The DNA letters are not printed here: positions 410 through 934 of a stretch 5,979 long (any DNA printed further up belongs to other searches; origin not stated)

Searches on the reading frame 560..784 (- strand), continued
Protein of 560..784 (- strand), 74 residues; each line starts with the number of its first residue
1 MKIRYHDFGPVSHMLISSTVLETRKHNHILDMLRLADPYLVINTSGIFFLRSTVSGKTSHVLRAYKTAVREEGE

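Call 35: find_encoding_contigs(protein=P0002, flank=2500, max_places=6)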
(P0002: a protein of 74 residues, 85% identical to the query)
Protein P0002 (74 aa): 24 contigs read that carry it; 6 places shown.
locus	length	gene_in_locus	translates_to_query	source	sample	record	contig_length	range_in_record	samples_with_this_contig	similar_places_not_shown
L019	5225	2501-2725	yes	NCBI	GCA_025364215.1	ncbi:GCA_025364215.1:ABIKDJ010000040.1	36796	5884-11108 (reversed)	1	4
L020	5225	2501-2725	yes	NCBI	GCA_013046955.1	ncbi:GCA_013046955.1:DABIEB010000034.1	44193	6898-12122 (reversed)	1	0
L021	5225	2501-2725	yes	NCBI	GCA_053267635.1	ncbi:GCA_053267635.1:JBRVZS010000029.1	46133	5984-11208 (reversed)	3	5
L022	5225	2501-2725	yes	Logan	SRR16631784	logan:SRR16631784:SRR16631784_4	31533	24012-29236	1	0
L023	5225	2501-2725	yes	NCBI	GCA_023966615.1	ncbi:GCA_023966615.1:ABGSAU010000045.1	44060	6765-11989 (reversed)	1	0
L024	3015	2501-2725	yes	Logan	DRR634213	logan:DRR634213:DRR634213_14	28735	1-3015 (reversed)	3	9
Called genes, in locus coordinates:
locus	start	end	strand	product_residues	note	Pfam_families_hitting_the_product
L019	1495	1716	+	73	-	PF01325:Fe_dep_repress (weak), PF01978:TrmB (weak), PF01022:HTH_5 (weak), PF01047:MarR (weak), PF09339:HTH_IclR, PF13412:HTH_24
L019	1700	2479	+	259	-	PF07789:DUF1627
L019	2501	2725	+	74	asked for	-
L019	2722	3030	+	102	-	PF08281:Sigma70_r4_2 (faint), PF13384:HTH_23 (faint)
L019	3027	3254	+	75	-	-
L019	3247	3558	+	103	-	-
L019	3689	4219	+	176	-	PF04448:DUF551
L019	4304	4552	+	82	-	PF13973:DUF4222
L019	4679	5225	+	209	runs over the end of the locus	-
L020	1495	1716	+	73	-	PF01325:Fe_dep_repress (weak), PF01978:TrmB (weak), PF01022:HTH_5 (weak), PF01047:MarR (weak), PF09339:HTH_IclR, PF13412:HTH_24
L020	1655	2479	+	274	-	PF07789:DUF1627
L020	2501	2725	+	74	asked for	-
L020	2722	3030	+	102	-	PF08281:Sigma70_r4_2 (faint), PF13384:HTH_23 (faint)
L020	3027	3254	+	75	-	-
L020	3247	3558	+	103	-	-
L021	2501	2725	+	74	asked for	-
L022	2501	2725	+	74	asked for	-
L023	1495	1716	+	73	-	PF01325:Fe_dep_repress (weak), PF01978:TrmB (weak), PF01022:HTH_5 (weak), PF01047:MarR (weak), PF09339:HTH_IclR, PF13412:HTH_24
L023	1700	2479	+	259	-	PF07789:DUF1627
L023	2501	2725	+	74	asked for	-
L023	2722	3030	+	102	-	PF08281:Sigma70_r4_2 (faint), PF13384:HTH_23 (faint)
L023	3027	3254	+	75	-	-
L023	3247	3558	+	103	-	-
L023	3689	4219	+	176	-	PF04448:DUF551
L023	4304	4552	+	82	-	PF13973:DUF4222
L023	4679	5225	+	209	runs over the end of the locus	-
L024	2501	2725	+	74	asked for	-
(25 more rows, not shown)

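Call 36: find_encoding_contigs(protein=P0242, flank=2500, max_places=4)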
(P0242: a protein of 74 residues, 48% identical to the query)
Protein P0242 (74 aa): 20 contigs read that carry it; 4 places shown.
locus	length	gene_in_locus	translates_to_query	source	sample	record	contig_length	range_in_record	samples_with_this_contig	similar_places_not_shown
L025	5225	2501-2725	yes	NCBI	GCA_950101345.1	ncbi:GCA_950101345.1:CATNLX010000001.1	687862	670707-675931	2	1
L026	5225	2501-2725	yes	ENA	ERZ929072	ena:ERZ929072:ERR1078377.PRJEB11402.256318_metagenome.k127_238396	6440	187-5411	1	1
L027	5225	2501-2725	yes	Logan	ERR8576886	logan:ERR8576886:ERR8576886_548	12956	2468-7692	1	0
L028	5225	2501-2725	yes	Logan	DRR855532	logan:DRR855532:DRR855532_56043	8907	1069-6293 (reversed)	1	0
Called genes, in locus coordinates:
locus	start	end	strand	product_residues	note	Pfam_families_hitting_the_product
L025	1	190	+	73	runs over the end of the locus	PF24732:ParE_like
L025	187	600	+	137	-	-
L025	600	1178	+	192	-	-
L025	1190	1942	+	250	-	PF10543:ORF6N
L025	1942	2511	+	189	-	-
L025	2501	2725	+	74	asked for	-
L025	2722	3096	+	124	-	-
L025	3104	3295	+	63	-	-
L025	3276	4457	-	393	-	PF13356:Arm-DNA-bind_3, PF00589:Phage_integrase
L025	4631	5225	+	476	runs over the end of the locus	PF00929:RNase_T, PF08411:ExoI_SH3, PF26016:ExoI_C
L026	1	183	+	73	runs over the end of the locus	-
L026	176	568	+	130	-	-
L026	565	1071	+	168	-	-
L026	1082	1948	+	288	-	PF10543:ORF6N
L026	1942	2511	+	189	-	-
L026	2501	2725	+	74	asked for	-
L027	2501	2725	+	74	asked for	-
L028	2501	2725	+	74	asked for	-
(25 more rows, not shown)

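Call 37: find_encoding_contigs(protein=P0261, flank=2500, max_places=4)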
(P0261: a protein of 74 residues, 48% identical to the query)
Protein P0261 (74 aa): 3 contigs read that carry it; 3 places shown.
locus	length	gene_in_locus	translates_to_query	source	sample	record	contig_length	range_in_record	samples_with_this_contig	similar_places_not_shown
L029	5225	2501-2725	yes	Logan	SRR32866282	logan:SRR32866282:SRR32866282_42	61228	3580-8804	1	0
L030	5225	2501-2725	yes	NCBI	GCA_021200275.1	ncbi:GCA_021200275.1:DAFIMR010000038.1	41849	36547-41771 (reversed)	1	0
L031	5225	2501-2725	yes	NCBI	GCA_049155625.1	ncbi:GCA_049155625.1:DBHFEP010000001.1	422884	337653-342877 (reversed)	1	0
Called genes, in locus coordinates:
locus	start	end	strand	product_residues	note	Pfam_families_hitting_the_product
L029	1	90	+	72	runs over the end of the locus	PF24732:ParE_like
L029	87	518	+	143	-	-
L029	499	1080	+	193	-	-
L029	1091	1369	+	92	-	-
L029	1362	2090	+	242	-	-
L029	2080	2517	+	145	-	-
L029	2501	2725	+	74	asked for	-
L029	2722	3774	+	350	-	-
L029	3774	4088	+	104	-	PF06689:zf-C4_ClpX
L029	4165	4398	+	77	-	PF06806:DUF1233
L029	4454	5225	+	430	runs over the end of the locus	PF12167:Arm-DNA-bind_2, PF00589:Phage_integrase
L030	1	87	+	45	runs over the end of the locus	-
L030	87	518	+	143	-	-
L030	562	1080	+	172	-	-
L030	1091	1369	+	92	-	-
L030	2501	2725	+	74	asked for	-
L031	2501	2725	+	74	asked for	-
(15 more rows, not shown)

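Call 38: find_encoding_contigs(protein=P0224, flank=2500, max_places=4)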
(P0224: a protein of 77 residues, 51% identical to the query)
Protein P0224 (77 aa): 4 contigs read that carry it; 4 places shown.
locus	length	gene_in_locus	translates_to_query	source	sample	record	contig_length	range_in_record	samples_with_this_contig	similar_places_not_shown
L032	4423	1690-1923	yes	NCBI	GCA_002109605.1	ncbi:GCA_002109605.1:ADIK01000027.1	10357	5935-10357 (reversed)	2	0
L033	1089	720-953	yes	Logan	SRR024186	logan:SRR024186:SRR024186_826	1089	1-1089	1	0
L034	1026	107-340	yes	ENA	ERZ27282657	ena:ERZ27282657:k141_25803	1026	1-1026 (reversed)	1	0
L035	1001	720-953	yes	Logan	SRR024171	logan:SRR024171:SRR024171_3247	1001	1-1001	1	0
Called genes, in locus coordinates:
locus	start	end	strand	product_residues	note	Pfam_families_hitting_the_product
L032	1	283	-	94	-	?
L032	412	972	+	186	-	PF07789:DUF1627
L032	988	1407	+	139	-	PF06163:DUF977, PF08220:HTH_DeoR (weak), PF13412:HTH_24 (weak)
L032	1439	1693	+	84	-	-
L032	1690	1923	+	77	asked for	-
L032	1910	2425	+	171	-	PF13935:Ead_Ea22 (faint)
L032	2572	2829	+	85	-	-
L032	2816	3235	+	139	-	-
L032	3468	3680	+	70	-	PF01848:HOK_GEF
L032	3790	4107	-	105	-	PF01381:HTH_3, PF13560:HTH_31 (weak)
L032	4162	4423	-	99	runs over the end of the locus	PF05016:ParE_toxin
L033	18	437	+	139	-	PF06163:DUF977, PF08220:HTH_DeoR (weak), PF13412:HTH_24 (weak)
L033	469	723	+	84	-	-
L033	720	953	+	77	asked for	-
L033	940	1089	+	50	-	?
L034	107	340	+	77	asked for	-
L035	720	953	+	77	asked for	-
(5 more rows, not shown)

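Call 39: find_encoding_contigs(protein=P0246, flank=2500, max_places=4)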
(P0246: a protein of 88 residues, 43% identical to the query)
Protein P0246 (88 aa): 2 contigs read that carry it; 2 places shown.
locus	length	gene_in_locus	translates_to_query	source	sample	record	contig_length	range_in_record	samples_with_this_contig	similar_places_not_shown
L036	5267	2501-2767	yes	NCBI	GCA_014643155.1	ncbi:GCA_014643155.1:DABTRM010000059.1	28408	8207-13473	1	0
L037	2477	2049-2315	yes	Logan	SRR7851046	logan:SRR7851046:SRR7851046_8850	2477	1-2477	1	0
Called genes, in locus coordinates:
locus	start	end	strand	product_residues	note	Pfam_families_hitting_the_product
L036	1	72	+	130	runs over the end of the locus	-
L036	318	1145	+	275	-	PF01145:Band_7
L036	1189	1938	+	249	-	PF10543:ORF6N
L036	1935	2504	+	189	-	-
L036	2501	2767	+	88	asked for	-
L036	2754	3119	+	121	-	PF13935:Ead_Ea22 (weak)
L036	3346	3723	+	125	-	PF04448:DUF551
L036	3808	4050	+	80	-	PF13973:DUF4222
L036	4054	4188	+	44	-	-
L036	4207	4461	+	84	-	PF06806:DUF1233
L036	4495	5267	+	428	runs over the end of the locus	PF12167:Arm-DNA-bind_2, PF00589:Phage_integrase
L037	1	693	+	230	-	?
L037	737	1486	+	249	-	PF10543:ORF6N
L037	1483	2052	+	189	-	-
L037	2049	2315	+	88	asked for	-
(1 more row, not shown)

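Call 43: predict_structure(alignment_id=A2)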
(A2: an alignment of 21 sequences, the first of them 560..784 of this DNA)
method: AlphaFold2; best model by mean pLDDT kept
length: 74 residues; sequences in the alignment: 21
mean_pLDDT: 89.0   pTM: 0.71
mean pLDDT of the five models: 89.0, 88.0, 87.9, 87.4, 87.3
residues with pLDDT >= 90: 42; 70-90: 32; 50-70: 0; < 50: 0
segments of 3 or more residues with pLDDT < 50: none
pLDDT, mean of each block of 10 residues (from residue 1): 91 91 88 88 84 92 91 80
secondary structure, 60 per line:
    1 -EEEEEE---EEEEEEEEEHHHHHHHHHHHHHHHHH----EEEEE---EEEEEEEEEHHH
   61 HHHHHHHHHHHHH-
elements in order: E2-7 E11-19 H20-36 E41-45 E49-57 H58-73

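Call 55: fold_search(model_id=the predicted structure, library=viral)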
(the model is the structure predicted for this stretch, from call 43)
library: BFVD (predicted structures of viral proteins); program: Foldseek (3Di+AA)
matches with E <= 10: 1425; with E <= 0.001: 1
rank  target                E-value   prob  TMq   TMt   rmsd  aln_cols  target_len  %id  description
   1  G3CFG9                4.6e-09  1.00  0.94  0.56   0.9        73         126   34  Uncharacterized protein [Escherichia phage vB_EcoP_24B]
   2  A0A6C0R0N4            1.3e-03  1.00  0.51  0.46   4.9        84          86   14  Uncharacterized protein [Alteromonas phage vB_AmeM_PT11-V22]
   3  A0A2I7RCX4            1.9e-03  1.00  0.63  0.68   2.2        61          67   16  (no name in the UniProt tables at hand)
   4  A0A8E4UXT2            3.4e-03  1.00  0.62  0.42   3.7        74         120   11  Uncharacterized protein [Maribacter phage Colly_1]
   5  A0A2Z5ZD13            5.6e-03  1.00  0.62  0.55   3.5        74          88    9  Uncharacterized protein [Escherichia phage EcS1]
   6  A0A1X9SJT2            7.0e-03  1.00  0.61  0.43   2.5        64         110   16  Uncharacterized protein [Sulfolobus islandicus rod-shaped virus 10]
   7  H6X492                8.7e-03  0.98  0.54  0.47   5.9        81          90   14  Uncharacterized protein [Klebsiella phage vB_KleM_RaK2]
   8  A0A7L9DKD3            8.7e-03  0.93  0.45  0.14   4.7        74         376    8  E4.3 protein [Passerine adenovirus 1]
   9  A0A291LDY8            1.0e-02  0.99  0.60  0.49   4.1        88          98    9  Uncharacterized protein [Aeromonas phage AS-szw]
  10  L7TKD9                1.1e-02  0.99  0.53  0.39   4.5        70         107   13  Uncharacterized protein [Haloarcula vallismortis tailed virus 1]
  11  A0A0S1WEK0            1.7e-02  0.99  0.61  0.57   3.3        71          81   10  (no name in the UniProt tables at hand)
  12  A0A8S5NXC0            1.7e-02  0.97  0.51  0.34   4.0        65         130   15  Uncharacterized protein [Microviridae sp. ctX0F7]
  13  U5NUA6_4              1.7e-02  0.97  0.51  0.04   3.7        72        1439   10  Polyprotein [Rhizoctonia cerealis alphaendornavirus 1]
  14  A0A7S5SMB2            1.7e-02  0.89  0.50  0.42   4.1        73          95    8  (no name in the UniProt tables at hand)
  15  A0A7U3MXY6            2.0e-02  0.99  0.56  0.45   2.9        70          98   17  (no name in the UniProt tables at hand)
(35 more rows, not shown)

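Call 63: search_protein_families(library=pfam, proteins=[L013:1938-2504:+, L025:1942-2511:+, L036:1935-2504:+, L029:2080-2517:+, L032:1439-1693:+, L019:2722-3030:+, L005:2304-3011:+, L004:2468-2857:+, L003:2759-3004:+], max_evalue=0.1)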
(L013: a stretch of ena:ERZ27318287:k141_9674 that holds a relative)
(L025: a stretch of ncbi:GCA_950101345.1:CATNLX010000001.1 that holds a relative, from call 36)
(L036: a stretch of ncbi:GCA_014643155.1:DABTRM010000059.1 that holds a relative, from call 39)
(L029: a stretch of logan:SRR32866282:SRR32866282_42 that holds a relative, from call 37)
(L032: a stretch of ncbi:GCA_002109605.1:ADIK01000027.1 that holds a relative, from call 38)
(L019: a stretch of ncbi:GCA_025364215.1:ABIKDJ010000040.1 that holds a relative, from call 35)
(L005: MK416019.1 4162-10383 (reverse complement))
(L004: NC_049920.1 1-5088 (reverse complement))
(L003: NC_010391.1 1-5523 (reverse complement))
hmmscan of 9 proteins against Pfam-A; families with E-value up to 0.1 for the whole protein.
L013:1938-2504:+ (188 aa): 1 family
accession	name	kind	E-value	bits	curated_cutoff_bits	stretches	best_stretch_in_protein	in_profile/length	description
PF02767.21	DNA_pol3_beta_2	-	0.0019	18.9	27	1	6-104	9-116/116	DNA polymerase III beta subunit, central domain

L025:1942-2511:+ (189 aa): 0 families

L036:1935-2504:+ (189 aa): 1 family
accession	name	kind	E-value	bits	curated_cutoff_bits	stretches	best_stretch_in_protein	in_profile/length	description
PF02767.21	DNA_pol3_beta_2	-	0.0043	17.8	27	1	6-104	9-116/116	DNA polymerase III beta subunit, central domain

L029:2080-2517:+ (145 aa): 1 family
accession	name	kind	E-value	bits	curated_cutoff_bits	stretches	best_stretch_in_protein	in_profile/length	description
PF21213.3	PriA-like_WH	-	0.00032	21.1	27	1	32-58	29-55/63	Primosomal protein N'-like, winged helix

L032:1439-1693:+ (84 aa): 10 families
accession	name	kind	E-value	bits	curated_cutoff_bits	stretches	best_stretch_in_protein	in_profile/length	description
PF13384.12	HTH_23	-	0.00012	22.2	24.6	1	50-75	12-37/50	Homeodomain-like domain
PF08281.18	Sigma70_r4_2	-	0.00016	21.7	25.7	1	55-77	26-48/54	Sigma-70, region 4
PF02796.21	HTH_7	-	0.0026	18.3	23.8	1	39-67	5-33/45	Helix-turn-helix domain of resolvase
PF13412.12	HTH_24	-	0.0061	16.6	21.9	1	55-76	17-38/48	Winged helix-turn-helix DNA-binding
PF01381.28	HTH_3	-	0.0075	16.7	23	1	46-75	2-29/55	Helix-turn-helix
PF13518.12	HTH_28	-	0.01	16.4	25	1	50-72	7-29/52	Helix-turn-helix domain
PF13936.12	HTH_38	-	0.019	15.2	27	1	43-73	8-38/44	Helix-turn-helix domain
PF04539.22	Sigma70_r3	-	0.058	13.9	25.3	0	49-81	14-46/78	Sigma-70 region 3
PF14493.12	HTH_40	-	0.063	14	27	1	48-76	5-33/89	Helix-turn-helix domain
PF13744.12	HTH_37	-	0.074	13.3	27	0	13-36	35-58/80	Helix-turn-helix domain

L019:2722-3030:+ (102 aa): 13 families
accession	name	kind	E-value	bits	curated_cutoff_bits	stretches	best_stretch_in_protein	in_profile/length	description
PF08281.18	Sigma70_r4_2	-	2.3e-06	27.6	25.7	1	73-95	26-48/54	Sigma-70, region 4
PF13384.12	HTH_23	-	6.4e-06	26.3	24.6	1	68-93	12-37/50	Homeodomain-like domain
PF02796.21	HTH_7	-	2.5e-05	24.7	23.8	1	57-85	5-33/45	Helix-turn-helix domain of resolvase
PF13936.12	HTH_38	-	4.2e-05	23.6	27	1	59-91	6-38/44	Helix-turn-helix domain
PF13518.12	HTH_28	-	0.00015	22.2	25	1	68-90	7-29/52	Helix-turn-helix domain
PF04218.19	CENP-B_N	-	0.01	15.9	21.2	1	69-91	18-40/53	CENP-B N-terminal DNA-binding domain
PF13412.12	HTH_24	-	0.011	15.8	21.9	1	73-94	17-38/48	Winged helix-turn-helix DNA-binding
PF01381.28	HTH_3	-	0.012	16.1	23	1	64-93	2-29/55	Helix-turn-helix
PF13551.12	HTH_29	-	0.014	15.9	28.1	0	68-94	6-33/64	Winged helix-turn helix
PF06056.18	Terminase_5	-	0.014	15.7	20.3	0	66-98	6-38/58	Putative ATPase subunit of terminase (gpP-like)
PF08279.18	HTH_11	-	0.045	14.1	25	0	67-94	10-36/55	HTH domain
PF00196.25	GerE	-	0.052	13.6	23.5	0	72-94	16-38/57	Bacterial regulatory proteins, luxR family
PF25787.1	HTH_SB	-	0.085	13.1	43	0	68-91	17-40/53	Sleeping Beauty transposase HTH domain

L005:2304-3011:+ (235 aa): 2 families
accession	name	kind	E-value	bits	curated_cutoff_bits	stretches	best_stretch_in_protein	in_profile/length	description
PF09669.15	Phage_pRha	-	6e-10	40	29.9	1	12-94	1-91/91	Phage regulatory protein Rha (Phage_pRha)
PF25212.1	HVO_A0114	-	0.015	15.5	27.6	1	6-43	31-68/84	HVO_A0114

L004:2468-2857:+ (129 aa): 5 families
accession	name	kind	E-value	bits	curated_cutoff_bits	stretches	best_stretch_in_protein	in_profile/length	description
PF07789.17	DUF1627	-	6.6e-07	29.7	28.1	1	83-125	111-153/155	Protein of unknown function (DUF1627)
PF01978.25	TrmB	-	0.0012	19.1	25.6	1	6-48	15-57/68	Sugar-specific transcriptional regulator TrmB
PF02002.24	TFIIE_alpha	-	0.027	14.8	22.9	1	3-46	17-60/105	TFIIE alpha subunit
PF10007.15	DUF2250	-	0.067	13.8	24.4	0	3-48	12-57/93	Uncharacterized protein conserved in archaea (DUF2250)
PF24270.1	HTH_Cmi2_C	-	0.082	13.6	27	0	4-50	80-125/125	Cmi2, C-terminal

L003:2759-3004:+ (81 aa): 0 families
